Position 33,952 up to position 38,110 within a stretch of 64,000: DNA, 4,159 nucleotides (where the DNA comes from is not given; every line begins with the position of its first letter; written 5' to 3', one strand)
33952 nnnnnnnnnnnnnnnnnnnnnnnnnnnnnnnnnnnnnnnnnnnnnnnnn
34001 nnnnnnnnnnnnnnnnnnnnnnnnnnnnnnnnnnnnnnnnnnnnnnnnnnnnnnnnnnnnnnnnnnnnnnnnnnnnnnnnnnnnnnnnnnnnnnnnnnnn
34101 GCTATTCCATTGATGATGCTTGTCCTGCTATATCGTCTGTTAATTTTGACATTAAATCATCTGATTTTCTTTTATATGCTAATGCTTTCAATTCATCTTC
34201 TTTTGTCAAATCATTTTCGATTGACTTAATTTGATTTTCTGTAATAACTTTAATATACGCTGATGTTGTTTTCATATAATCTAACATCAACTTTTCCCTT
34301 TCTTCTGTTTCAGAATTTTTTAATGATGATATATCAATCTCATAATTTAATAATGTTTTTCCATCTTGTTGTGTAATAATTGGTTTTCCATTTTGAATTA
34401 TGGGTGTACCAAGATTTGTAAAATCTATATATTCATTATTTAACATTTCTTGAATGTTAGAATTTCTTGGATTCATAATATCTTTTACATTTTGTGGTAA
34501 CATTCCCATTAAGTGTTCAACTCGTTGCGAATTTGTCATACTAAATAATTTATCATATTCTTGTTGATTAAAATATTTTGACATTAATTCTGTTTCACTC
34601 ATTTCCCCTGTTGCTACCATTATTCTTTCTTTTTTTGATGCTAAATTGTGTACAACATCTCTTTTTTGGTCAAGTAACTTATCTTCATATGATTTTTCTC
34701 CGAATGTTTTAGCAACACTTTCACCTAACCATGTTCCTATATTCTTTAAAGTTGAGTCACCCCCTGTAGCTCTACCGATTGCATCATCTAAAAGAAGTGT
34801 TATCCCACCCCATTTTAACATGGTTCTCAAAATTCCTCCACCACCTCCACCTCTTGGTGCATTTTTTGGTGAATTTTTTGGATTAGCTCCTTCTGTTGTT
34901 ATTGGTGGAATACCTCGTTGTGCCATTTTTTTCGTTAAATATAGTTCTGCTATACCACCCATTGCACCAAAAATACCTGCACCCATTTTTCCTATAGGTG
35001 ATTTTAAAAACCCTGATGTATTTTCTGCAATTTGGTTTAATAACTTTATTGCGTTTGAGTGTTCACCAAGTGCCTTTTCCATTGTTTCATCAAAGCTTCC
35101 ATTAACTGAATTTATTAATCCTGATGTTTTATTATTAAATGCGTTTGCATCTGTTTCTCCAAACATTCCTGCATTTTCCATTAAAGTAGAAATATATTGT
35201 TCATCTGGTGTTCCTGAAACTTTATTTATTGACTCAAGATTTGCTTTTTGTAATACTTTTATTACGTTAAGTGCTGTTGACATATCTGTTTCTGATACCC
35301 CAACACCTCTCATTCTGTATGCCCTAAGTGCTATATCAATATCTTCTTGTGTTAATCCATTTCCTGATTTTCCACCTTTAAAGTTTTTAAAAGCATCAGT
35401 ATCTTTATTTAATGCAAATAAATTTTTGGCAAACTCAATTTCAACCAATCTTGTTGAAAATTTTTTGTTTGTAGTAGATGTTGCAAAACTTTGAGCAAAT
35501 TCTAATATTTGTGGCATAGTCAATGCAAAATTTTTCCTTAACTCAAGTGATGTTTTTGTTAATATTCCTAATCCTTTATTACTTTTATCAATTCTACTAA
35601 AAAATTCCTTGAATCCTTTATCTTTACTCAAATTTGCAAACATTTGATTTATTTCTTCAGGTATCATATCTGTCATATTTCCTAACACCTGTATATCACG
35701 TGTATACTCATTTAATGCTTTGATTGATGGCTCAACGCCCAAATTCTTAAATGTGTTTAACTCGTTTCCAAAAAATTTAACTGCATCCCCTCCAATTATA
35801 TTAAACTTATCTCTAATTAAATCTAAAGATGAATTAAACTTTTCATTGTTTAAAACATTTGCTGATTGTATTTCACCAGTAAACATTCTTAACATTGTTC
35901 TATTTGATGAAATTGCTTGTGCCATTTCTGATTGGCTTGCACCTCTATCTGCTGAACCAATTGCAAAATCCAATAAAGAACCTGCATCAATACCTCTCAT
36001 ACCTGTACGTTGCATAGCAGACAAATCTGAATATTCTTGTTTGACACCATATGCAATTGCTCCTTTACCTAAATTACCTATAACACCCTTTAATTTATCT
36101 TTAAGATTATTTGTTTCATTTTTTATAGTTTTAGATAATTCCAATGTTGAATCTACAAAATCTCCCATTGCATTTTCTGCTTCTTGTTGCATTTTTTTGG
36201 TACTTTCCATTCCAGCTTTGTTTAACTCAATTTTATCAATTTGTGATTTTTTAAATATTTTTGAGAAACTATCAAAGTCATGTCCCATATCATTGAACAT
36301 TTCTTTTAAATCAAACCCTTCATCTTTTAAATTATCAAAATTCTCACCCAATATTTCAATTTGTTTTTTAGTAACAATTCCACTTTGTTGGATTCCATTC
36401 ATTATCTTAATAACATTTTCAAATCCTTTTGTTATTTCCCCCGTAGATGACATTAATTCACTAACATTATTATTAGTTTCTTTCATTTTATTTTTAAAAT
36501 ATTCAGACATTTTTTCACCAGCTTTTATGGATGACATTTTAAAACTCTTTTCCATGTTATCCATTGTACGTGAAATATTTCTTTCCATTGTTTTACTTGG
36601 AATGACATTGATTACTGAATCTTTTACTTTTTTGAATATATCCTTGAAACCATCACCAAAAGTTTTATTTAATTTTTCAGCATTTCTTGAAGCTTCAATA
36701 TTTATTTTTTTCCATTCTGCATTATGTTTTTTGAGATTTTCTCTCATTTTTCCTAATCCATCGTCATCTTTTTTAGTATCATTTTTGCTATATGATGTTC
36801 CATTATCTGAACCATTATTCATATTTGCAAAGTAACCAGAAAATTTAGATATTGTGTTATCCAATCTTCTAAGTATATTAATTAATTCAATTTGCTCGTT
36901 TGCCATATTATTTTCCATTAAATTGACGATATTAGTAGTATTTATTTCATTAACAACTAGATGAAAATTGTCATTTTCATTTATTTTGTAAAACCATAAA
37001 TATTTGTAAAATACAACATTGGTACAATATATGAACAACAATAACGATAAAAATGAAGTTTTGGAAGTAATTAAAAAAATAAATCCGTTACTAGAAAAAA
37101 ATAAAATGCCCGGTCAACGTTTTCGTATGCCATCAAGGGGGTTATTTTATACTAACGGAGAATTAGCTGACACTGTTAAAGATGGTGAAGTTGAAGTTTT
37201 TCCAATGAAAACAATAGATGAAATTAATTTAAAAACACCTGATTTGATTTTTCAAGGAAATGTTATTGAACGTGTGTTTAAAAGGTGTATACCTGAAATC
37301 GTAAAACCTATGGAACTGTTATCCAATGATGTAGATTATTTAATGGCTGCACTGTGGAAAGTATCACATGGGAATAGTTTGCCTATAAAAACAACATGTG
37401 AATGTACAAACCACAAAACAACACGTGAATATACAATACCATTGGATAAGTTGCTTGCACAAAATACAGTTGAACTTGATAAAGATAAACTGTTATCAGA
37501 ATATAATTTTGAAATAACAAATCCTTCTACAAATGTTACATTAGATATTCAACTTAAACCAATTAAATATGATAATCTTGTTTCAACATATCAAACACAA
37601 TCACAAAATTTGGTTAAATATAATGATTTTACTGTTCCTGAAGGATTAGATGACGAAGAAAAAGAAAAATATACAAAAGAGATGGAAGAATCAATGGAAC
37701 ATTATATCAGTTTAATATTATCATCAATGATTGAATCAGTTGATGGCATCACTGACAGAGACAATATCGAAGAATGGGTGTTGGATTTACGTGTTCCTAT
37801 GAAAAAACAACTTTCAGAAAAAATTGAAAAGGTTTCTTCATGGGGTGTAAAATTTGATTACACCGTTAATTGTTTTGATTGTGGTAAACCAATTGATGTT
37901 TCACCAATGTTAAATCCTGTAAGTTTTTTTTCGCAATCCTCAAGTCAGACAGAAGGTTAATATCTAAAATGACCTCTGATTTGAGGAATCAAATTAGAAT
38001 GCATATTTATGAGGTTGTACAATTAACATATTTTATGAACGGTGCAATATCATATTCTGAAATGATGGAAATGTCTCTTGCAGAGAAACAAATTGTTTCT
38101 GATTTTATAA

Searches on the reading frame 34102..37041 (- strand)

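Call 11: search_protein_families(library=phrogs, proteins=[window:34102-37041:-], max_evalue=0.01)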
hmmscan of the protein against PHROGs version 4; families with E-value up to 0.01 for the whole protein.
window:34102-37041:- (979 aa): 0 families

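Call 12: search_protein_families(library=pfam, proteins=[window:34102-37041:-], max_evalue=0.01)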
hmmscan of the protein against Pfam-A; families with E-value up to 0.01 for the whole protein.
window:34102-37041:- (979 aa): 1 family
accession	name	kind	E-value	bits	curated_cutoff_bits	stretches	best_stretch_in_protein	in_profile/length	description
PF04513.17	Baculo_PEP_C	-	0.0035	17.9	38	1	174-226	75-127/140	Baculovirus polyhedron envelope protein, PEP, C terminus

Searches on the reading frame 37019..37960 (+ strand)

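Call 11: search_protein_families(library=phrogs, proteins=[window:37019-37960:+], max_evalue=0.01)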
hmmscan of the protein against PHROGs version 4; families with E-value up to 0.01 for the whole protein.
window:37019-37960:+ (313 aa): 1 family
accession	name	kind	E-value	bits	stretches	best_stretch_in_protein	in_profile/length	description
phrog_150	-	tail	3.7e-11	44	1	25-294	7-223/282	baseplate hub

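Call 12: search_protein_families(library=pfam, proteins=[window:37019-37960:+], max_evalue=0.01)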
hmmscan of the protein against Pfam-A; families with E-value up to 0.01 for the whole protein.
window:37019-37960:+ (313 aa): 1 family
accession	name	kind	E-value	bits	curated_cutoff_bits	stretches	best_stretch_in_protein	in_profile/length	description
PF12322.14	T4_baseplate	-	1.1e-09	38.7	24.5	1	79-304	41-218/219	T4 bacteriophage base plate protein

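Call 98: search_protein_families(library=ncbifam, proteins=[window:37019-37957:+], max_evalue=0.1)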
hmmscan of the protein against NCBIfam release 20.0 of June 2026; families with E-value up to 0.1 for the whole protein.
window:37019-37957:+ (313 aa): 0 families
